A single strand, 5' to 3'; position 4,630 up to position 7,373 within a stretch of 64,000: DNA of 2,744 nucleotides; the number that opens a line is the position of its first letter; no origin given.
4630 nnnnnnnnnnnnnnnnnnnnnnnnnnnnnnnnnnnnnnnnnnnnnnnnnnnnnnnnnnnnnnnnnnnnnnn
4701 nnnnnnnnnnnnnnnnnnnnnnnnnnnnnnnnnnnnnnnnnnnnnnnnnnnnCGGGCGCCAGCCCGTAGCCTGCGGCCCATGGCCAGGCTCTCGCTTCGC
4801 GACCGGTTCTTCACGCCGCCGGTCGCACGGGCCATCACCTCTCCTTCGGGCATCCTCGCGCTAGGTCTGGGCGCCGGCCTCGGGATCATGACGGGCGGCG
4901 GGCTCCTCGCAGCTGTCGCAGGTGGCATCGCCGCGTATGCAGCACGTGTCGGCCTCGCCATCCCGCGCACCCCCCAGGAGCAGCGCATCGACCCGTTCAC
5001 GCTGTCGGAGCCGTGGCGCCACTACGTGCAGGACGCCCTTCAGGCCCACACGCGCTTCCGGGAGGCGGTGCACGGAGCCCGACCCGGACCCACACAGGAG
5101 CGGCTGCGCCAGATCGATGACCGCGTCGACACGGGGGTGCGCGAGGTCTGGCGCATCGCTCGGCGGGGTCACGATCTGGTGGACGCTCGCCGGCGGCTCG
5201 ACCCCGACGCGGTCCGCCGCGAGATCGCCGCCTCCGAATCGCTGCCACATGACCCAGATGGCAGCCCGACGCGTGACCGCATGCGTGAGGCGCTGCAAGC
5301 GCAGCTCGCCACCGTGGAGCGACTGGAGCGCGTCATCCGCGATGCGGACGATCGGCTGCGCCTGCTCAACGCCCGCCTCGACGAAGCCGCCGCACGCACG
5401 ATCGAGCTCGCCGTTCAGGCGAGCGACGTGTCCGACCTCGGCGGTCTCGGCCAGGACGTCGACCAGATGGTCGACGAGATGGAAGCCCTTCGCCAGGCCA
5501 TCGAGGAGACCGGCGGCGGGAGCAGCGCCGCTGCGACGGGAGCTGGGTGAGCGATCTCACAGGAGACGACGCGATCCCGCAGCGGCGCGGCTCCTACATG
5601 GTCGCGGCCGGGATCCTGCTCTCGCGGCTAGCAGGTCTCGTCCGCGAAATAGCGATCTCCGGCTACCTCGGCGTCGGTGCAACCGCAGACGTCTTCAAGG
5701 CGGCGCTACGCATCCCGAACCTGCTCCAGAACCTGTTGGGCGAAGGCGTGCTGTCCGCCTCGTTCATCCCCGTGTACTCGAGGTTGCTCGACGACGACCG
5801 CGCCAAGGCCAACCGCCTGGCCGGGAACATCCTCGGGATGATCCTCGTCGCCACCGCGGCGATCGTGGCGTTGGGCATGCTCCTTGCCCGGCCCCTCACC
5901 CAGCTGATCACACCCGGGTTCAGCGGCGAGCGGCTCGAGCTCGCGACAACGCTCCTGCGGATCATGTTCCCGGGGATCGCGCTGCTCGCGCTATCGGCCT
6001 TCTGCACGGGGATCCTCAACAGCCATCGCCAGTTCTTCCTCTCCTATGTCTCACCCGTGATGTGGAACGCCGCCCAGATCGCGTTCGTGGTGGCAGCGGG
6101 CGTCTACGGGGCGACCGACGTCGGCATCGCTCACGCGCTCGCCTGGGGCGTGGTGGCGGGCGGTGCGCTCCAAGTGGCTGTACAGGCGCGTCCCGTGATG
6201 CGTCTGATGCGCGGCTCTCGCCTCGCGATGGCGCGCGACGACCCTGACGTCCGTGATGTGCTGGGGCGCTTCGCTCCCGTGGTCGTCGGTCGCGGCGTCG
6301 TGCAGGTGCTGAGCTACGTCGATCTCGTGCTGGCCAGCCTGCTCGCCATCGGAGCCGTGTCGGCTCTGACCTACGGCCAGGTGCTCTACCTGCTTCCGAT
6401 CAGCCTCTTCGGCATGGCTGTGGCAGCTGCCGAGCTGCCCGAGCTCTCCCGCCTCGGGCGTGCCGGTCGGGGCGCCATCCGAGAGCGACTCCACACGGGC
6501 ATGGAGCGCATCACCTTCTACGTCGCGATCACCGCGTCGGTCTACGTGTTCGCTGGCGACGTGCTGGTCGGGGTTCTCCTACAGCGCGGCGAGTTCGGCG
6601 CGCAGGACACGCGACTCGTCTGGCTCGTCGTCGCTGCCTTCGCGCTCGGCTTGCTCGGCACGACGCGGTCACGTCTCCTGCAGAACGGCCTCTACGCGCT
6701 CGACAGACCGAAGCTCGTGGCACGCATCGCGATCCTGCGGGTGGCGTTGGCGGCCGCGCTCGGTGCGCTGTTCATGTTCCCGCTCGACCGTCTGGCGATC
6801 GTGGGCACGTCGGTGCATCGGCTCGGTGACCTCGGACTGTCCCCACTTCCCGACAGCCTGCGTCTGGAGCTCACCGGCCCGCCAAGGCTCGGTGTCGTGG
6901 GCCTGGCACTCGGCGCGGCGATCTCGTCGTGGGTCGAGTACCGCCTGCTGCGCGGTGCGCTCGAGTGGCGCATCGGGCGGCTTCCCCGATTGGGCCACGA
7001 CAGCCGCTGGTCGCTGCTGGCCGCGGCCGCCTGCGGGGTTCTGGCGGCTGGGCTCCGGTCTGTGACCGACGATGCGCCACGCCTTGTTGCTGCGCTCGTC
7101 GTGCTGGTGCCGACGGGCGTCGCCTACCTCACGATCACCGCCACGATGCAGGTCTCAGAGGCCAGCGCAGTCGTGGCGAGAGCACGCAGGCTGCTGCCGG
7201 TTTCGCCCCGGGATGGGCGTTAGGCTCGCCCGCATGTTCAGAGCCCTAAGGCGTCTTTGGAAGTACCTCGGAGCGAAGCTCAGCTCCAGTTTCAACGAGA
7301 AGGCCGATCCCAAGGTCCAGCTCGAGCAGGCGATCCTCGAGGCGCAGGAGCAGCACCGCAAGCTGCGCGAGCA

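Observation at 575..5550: Translationally coupled TerB-like AAA+ / solute-binding-like / vWA / TM coiled-coil module running into murJ and pspA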

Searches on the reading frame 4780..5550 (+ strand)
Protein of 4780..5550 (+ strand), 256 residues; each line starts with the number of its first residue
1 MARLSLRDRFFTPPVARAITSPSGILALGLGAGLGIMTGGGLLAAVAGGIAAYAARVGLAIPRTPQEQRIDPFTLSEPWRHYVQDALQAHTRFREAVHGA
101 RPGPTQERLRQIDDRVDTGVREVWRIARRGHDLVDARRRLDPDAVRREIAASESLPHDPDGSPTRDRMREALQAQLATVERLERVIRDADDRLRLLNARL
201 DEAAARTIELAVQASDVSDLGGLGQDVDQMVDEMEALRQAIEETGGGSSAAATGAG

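Call 3: search_protein_families(library=pfam, proteins=[window:4780-5550:+], max_evalue=0.1)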
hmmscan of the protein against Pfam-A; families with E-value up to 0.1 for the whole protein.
window:4780-5550:+ (256 aa): 4 families
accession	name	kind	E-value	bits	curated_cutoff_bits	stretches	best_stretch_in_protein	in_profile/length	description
PF05465.18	Halo_GVPC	-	0.069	13.9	22.4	0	227-245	1-19/32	Halobacterial gas vesicle protein C (GVPC) repeat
PF06005.17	ZapB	-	0.086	13.8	31.5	0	177-242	4-63/71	Cell division protein ZapB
PF11598.13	COMP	-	0.092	13.5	23.9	0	221-243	18-40/45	Cartilage oligomeric matrix protein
PF16740.10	SKA2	-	0.094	13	30.1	0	178-243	3-63/110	Spindle and kinetochore-associated protein 2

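Call 4: search_protein_families(library=ncbifam, proteins=[window:4780-5550:+], max_evalue=0.1)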
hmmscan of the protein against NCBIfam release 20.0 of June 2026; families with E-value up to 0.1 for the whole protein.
window:4780-5550:+ (256 aa): 0 families

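Call 5: search_protein_families(library=padloc, proteins=[window:4780-5550:+], max_evalue=0.01)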
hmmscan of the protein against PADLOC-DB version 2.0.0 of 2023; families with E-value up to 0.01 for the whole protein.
window:4780-5550:+ (256 aa): 0 families

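Call 9: find_homologous_proteins(query=window:4780-5550:+)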
Query window:4780-5550:+ (256 aa): 885 proteins with E <= 0.001 among 8000 candidates; the best 120 are listed.
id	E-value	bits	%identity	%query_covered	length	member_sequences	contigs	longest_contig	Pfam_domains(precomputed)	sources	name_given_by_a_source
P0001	4.7e-157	539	100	100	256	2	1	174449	-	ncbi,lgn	ncbi:MAG: hypothetical protein ACOYXM_07860 [Actinomycetota bacterium]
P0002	5.6e-129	447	84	95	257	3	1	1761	-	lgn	-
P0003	8.6e-126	436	82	100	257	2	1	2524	-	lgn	-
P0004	3.2e-125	434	82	95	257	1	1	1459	-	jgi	jgi:hypothetical protein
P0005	4.2e-125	434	83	95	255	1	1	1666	-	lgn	-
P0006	2.3e-124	432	85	96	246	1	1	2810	-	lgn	-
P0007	3.5e-124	431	82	99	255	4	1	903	-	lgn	-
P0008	9.3e-124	430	81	95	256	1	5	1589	-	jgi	jgi:hypothetical protein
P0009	1.6e-122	426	81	100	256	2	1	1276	-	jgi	-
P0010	1.8e-121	422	80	100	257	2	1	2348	-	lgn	-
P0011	3.4e-121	421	82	95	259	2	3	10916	-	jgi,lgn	jgi:hypothetical protein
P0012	6.0e-121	420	82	95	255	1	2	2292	-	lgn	-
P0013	7.1e-121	420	80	95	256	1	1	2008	-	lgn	-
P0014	2.7e-120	418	80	95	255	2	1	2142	-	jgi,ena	jgi:hypothetical protein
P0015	3.6e-120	418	80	95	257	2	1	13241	-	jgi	jgi:hypothetical protein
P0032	1.5e-115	403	78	99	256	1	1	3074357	-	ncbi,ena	-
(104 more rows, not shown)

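Call 12: find_encoding_contigs(protein=P0032, flank=10000, max_places=2)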
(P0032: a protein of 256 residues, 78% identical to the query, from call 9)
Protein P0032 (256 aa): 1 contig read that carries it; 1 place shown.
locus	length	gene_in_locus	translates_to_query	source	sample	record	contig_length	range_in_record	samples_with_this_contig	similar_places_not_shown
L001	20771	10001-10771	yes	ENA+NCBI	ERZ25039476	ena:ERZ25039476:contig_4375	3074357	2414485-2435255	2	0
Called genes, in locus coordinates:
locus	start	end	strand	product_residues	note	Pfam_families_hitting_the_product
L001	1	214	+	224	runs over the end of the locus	PF01507:PAPS_reduct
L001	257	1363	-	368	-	PF05762:VWA_CoxE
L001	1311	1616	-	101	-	-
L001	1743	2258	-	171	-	-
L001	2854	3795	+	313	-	PF04480:DUF559 (weak)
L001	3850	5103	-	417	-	PF00171:Aldedh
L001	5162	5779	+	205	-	PF00583:Acetyltransf_1, PF13508:Acetyltransf_7 (weak), PF13673:Acetyltransf_10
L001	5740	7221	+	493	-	PF00004:AAA, PF13401:AAA_22 (faint), PF17866:AAA_lid_6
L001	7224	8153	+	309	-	-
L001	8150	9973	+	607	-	PF13531:SBP_bac_11, PF00092:VWA (weak), PF13519:VWA_2 (weak)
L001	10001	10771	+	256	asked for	-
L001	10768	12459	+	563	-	PF03023:MurJ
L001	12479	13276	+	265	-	PF04012:PspA_IM30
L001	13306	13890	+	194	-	PF00588:SpoU_methylase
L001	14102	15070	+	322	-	PF02412:TSP_3 (faint)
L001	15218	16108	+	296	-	PF05057:DUF676 (weak), PF24096:DUF7379 (weak)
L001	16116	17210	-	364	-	PF00696:AA_kinase, PF01472:PUA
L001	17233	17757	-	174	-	PF09269:DUF1967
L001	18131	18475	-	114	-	PF01018:GTP1_OBG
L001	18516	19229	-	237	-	-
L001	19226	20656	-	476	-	PF13400:Tad (weak)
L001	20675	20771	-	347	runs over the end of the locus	-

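Call 16: find_related_loci(query=A1, collection=genome_contigs, flank=10000)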
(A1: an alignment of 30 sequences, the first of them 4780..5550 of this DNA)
Query A1 (256 aa) in genome_contigs; peptide patterns used: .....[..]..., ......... (x = any residue, [..] = any of these).
131 stretches matched a pattern; 100 encode a relative of the query (tblastn E <= 1e-3); the best 80 are kept; 80 distinct loci.
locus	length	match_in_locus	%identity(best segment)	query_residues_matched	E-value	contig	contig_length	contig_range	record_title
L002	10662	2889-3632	79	1-243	3e-120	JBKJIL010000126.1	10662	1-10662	MAG: Acidimicrobiales bacterium isolate ant_bin.159 S1Ck117_1406777_flag_1_multi_9.8865_len_10662, whole genome shotgun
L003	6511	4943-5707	72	1-254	1e-113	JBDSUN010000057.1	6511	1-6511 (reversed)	MAG: Acidimicrobiales bacterium isolate cluster1_bin.582 k127_5641249, whole genome shotgun sequence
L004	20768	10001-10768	78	1-254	5e-112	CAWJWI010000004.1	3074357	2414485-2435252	MAG: uncultured Microthrixaceae bacterium isolate MFD01275.bin.2.210 genome assembly, contig: contig_4375, whole genome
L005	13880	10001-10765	72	1-254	8e-112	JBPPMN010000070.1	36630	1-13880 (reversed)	MAG: Acidimicrobiales bacterium isolate BIOS2019_out_072 k131_1191542, whole genome shotgun sequence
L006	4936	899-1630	74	4-246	6e-110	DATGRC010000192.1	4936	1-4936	MAG TPA_asm: Acidimicrobiales bacterium isolate SMAG_U10441 k141_6479622, whole genome shotgun sequence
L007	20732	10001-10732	70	1-243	5e-105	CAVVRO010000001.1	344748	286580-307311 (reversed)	MAG: uncultured Microthrixaceae bacterium isolate MFD02809.bin.2.299 genome assembly, contig: contig_107644, whole genom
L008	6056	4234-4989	73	4-254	1e-104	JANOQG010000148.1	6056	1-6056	MAG: Actinomycetes bacterium isolate VAR_4_metabat_369 VAR_4_k141_200769, whole genome shotgun sequence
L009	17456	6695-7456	74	1-254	5e-104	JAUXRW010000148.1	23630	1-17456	MAG: Acidimicrobiales bacterium isolate C12_metabat.bin.16 C12_k141_266266, whole genome shotgun sequence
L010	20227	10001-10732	70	1-243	6e-104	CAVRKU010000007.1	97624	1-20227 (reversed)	MAG: uncultured Microthrixaceae bacterium isolate MFD05567.bin.2.233 genome assembly, contig: contig_167057, whole genom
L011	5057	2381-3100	72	1-243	5e-103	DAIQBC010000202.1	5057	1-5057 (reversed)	MAG TPA_asm: Acidimicrobiales bacterium isolate CTOTU26096 NODE_15168_length_5057_cov_5.006397, whole genome shotgun seq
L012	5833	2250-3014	72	1-254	8e-102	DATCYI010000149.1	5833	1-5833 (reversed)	MAG TPA_asm: Acidimicrobiales bacterium isolate SMAG_U7461 k141_20189, whole genome shotgun sequence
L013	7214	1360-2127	76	1-256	3e-101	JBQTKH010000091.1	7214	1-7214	MAG: Microthrixaceae bacterium isolate SAR292 c_000000335680, whole genome shotgun sequence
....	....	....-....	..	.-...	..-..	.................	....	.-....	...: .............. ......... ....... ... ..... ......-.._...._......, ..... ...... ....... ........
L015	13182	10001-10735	71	1-243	2e-94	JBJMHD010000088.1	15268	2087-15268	MAG: Acidimicrobiales bacterium isolate 12C18O_168h_50_P10_coass_bin_6 k141_2382890, whole genome shotgun sequence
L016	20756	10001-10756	64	1-253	9e-90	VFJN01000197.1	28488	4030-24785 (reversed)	MAG: Actinomycetota bacterium isolate Bin_57_4 c_000000189236, whole genome shotgun sequence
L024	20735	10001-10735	54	1-244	1e-74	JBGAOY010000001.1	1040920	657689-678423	MAG: Acidimicrobiales bacterium isolate MAG_AAO_AS.63 AAOAS-63_NODE_1_length_1040920_cov_22.852108, whole genome shotgun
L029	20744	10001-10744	52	3-249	2e-70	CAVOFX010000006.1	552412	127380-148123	MAG: uncultured Microthrixaceae bacterium isolate MFD09964.bin.1.60 genome assembly, contig: contig_2479, whole genome s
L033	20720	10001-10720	52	4-245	4e-67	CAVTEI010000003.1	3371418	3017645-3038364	MAG: uncultured Acidimicrobiales bacterium isolate MFD00962.bin.2.274 genome assembly, contig: contig_19309, whole genom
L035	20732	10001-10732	52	1-243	2e-64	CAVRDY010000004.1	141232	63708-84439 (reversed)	MAG: uncultured Actinomycetes bacterium isolate MFD09964.bin.2.70 genome assembly, contig: contig_15575, whole genome sh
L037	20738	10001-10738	52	1-245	1e-63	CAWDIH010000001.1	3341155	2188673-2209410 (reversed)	MAG: uncultured Acidimicrobiia bacterium isolate MFD04850.bin.2.5 genome assembly, contig: contig_11362, whole genome sh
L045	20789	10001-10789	43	1-256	7e-59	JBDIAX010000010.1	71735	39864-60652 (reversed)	MAG: Acidimicrobiia bacterium isolate AS-MESO-3CA.371 NODE_1416_length_71735_cov_5.729493, whole genome shotgun sequence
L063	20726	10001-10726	44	1-244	1e-55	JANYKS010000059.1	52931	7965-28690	MAG: Actinomycetes bacterium isolate GL140_5_metabinner_34 GL140_5_k141_2437517, whole genome shotgun sequence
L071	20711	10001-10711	52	4-243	3e-53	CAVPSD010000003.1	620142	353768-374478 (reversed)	MAG: uncultured Acidimicrobiales bacterium isolate MFD10007.bin.2.165 genome assembly, contig: contig_11567, whole genom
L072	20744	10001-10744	42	1-241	8e-52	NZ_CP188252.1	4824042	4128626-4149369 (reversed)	Aquihabitans sp. McL0605 chromosome, complete genome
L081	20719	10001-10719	50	4-244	2e-46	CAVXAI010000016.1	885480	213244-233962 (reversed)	MAG: uncultured Acidimicrobiales bacterium isolate MFD05176.bin.2.218 genome assembly, contig: contig_30440, whole genom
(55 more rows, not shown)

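Call 21: predict_structure(alignment_id=A1)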
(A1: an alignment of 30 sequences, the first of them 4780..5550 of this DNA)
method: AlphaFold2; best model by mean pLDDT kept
length: 256 residues; sequences in the alignment: 30
mean_pLDDT: 68.8   pTM: 0.56
mean pLDDT of the five models: 68.8, 67.8, 66.8, 66.5, 62.1
residues with pLDDT >= 90: 10; 70-90: 151; 50-70: 20; < 50: 75
segments of 3 or more residues with pLDDT < 50: 1-45, 47-49, 53-67, 246-256
pLDDT, mean of each block of 10 residues (from residue 1): 37 35 34 38 48 47 53 86 90 87 86 87 86 83 85 72 76 86 86 85 81 69 77 75 52 32
secondary structure, 60 per line:
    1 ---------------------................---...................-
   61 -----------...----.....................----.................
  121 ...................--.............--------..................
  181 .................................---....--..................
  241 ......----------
elements in order: H22-37 H41-59 H79-99 H104-139 H142-154 H163-213 H217-220 H223-246

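Call 40: search_solved_structures(query=A1, max_evalue=10)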
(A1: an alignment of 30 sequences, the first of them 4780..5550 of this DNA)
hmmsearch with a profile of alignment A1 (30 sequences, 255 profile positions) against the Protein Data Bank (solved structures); distinct sequences matched with E-value up to 10: 8.
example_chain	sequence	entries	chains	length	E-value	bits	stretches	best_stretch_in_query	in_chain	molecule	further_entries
2mi7_A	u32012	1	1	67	0.8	12.1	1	208-252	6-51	de novo protein a3Y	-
9cpc_3O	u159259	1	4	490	0.81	12.1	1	149-243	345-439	Tektin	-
2lxy_A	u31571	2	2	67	0.82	12.1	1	208-252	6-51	2-mercaptophenol-alpha3C | 4-mercaptophenol-alpha3C protein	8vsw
1lq7_A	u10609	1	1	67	1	11.8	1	208-252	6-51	Alpha3W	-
6urq_A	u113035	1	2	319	1.5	11.3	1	128-182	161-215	Poly [ADP-ribose] polymerase tankyrase-1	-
6egc_A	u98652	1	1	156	4.1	9.8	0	92-172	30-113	SC_2L4HC2_23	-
8snb_8J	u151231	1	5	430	5.5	9.4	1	128-246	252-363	Tektin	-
7ung_C0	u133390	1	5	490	5.6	9.4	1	155-244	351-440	Tektin-3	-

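Call 61: search_protein_families(library=ncbifam, proteins=[L072:11278-12864:+, L024:10837-12570:+, L033:10738-12321:+, L063:10855-12468:+, L045:11101-12732:+, L035:10959-12683:+], max_evalue=0.001)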
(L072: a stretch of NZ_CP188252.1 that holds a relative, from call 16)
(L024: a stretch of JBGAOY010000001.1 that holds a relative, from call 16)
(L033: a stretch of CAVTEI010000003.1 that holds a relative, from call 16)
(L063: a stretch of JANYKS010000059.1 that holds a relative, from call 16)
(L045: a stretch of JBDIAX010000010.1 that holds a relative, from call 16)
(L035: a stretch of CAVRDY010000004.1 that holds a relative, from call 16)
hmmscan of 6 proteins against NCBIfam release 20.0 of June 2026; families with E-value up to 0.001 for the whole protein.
L072:11278-12864:+ (528 aa): 3 families
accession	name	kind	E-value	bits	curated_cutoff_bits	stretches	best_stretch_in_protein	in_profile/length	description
TIGR01695.1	murJ_mviN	equivalog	1.1e-80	271.8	235.55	1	8-517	2-504/506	murein biosynthesis integral membrane protein MurJ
TIGR00797.1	matE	subfamily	4.5e-08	32.4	147.4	1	290-461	41-212/396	MATE family efflux transporter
NF007773.0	PRK10459.1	equivalog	0.00047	19.3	273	0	219-511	186-469/492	MOP flippase family protein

L024:10837-12570:+ (577 aa): 1 family
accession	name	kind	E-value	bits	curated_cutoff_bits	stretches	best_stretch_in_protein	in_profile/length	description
TIGR01695.1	murJ_mviN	equivalog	5.4e-101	338.8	235.55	1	49-561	2-505/506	murein biosynthesis integral membrane protein MurJ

L033:10738-12321:+ (527 aa): 2 families
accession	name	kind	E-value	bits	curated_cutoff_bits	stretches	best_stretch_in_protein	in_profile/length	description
TIGR01695.1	murJ_mviN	equivalog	2.6e-91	306.8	235.55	1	10-518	2-502/506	murein biosynthesis integral membrane protein MurJ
TIGR00797.1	matE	subfamily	0.00017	20.6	147.4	1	339-447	84-194/396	MATE family efflux transporter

L063:10855-12468:+ (537 aa): 1 family
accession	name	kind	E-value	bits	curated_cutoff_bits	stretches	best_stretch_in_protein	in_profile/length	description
TIGR01695.1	murJ_mviN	equivalog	1.7e-89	300.8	235.55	1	10-523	2-504/506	murein biosynthesis integral membrane protein MurJ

L045:11101-12732:+ (543 aa): 1 family
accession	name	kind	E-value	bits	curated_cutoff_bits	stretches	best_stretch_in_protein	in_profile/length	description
TIGR01695.1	murJ_mviN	equivalog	6.6e-72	242.9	235.55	1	22-532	2-504/506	murein biosynthesis integral membrane protein MurJ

L035:10959-12683:+ (574 aa): 1 family
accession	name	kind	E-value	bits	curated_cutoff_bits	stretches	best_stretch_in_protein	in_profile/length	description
TIGR01695.1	murJ_mviN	equivalog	2.4e-84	283.9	235.55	1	16-414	3-401/506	murein biosynthesis integral membrane protein MurJ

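Call 64: search_protein_families(library=pfam, proteins=[L033:6352-6942:+, L033:6341-6928:+, L033:5471-6274:+, L071:6295-6864:+, L071:5682-6275:+, L029:6595-7059:+, L029:5758-6594:+, L029:5790-6974:+, L037:5614-6225:+, L081:6352-6942:+], max_evalue=0.01)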
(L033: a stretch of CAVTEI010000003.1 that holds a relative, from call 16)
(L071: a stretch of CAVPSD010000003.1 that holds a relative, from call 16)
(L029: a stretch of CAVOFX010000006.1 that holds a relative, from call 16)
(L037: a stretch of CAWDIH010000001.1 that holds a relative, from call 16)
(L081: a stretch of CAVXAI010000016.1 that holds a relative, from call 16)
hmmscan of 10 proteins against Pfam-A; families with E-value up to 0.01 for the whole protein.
L033:6352-6942:+ (196 aa): 0 families

L033:6341-6928:+ (195 aa): 0 families

L033:5471-6274:+ (267 aa): 0 families

L071:6295-6864:+ (189 aa): 0 families

L071:5682-6275:+ (197 aa): 0 families

L029:6595-7059:+ (154 aa): 0 families

L029:5758-6594:+ (278 aa): 0 families

L029:5790-6974:+ (394 aa): 0 families

L037:5614-6225:+ (203 aa): 5 families
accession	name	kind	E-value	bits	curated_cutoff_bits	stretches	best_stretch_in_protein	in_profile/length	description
PF00583.31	Acetyltransf_1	-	8.5e-12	45.8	20.7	1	117-176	55-116/116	Acetyltransferase (GNAT) family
PF13673.13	Acetyltransf_10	-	2.3e-11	44.2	23.6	1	124-193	53-124/128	Acetyltransferase (GNAT) domain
PF13508.13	Acetyltransf_7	-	1e-10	42.3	27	1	123-178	30-84/84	Acetyltransferase (GNAT) domain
PF13527.13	Acetyltransf_9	-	2.9e-07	31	25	1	124-178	74-126/127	Acetyltransferase (GNAT) domain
PF14542.12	Acetyltransf_CG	-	0.0056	17.2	30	0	128-159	30-61/80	GCN5-related N-acetyl-transferase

L081:6352-6942:+ (196 aa): 0 families

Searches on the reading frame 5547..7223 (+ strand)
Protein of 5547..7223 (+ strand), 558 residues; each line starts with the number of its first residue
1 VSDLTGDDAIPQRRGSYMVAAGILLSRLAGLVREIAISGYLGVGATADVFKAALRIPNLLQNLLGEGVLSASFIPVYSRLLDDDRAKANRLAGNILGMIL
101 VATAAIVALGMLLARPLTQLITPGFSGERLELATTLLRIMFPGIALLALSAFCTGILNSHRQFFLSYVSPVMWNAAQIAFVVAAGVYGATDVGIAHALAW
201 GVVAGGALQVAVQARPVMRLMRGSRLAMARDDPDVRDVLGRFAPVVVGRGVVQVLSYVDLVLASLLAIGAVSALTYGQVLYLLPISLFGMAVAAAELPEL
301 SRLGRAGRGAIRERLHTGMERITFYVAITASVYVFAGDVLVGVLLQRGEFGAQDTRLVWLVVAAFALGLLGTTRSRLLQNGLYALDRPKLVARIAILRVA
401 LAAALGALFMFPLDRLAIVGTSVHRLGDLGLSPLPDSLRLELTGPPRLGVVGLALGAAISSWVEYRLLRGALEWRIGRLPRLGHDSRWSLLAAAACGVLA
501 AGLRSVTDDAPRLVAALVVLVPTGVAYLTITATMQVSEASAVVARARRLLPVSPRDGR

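Call 3: search_protein_families(library=pfam, proteins=[window:5547-7223:+], max_evalue=0.1)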
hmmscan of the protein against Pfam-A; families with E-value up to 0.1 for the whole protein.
window:5547-7223:+ (558 aa): 1 family
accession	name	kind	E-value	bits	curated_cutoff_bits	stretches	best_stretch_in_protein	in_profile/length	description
PF03023.19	MurJ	-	1.4e-82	278.2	27.4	1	37-418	1-380/451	Lipid II flippase MurJ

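Call 4: search_protein_families(library=ncbifam, proteins=[window:5547-7223:+], max_evalue=0.1)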
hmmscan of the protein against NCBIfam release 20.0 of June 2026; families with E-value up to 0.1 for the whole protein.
window:5547-7223:+ (558 aa): 1 family
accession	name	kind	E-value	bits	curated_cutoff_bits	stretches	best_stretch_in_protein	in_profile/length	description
TIGR01695.1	murJ_mviN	equivalog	1.7e-86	291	235.55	1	16-418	6-407/506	murein biosynthesis integral membrane protein MurJ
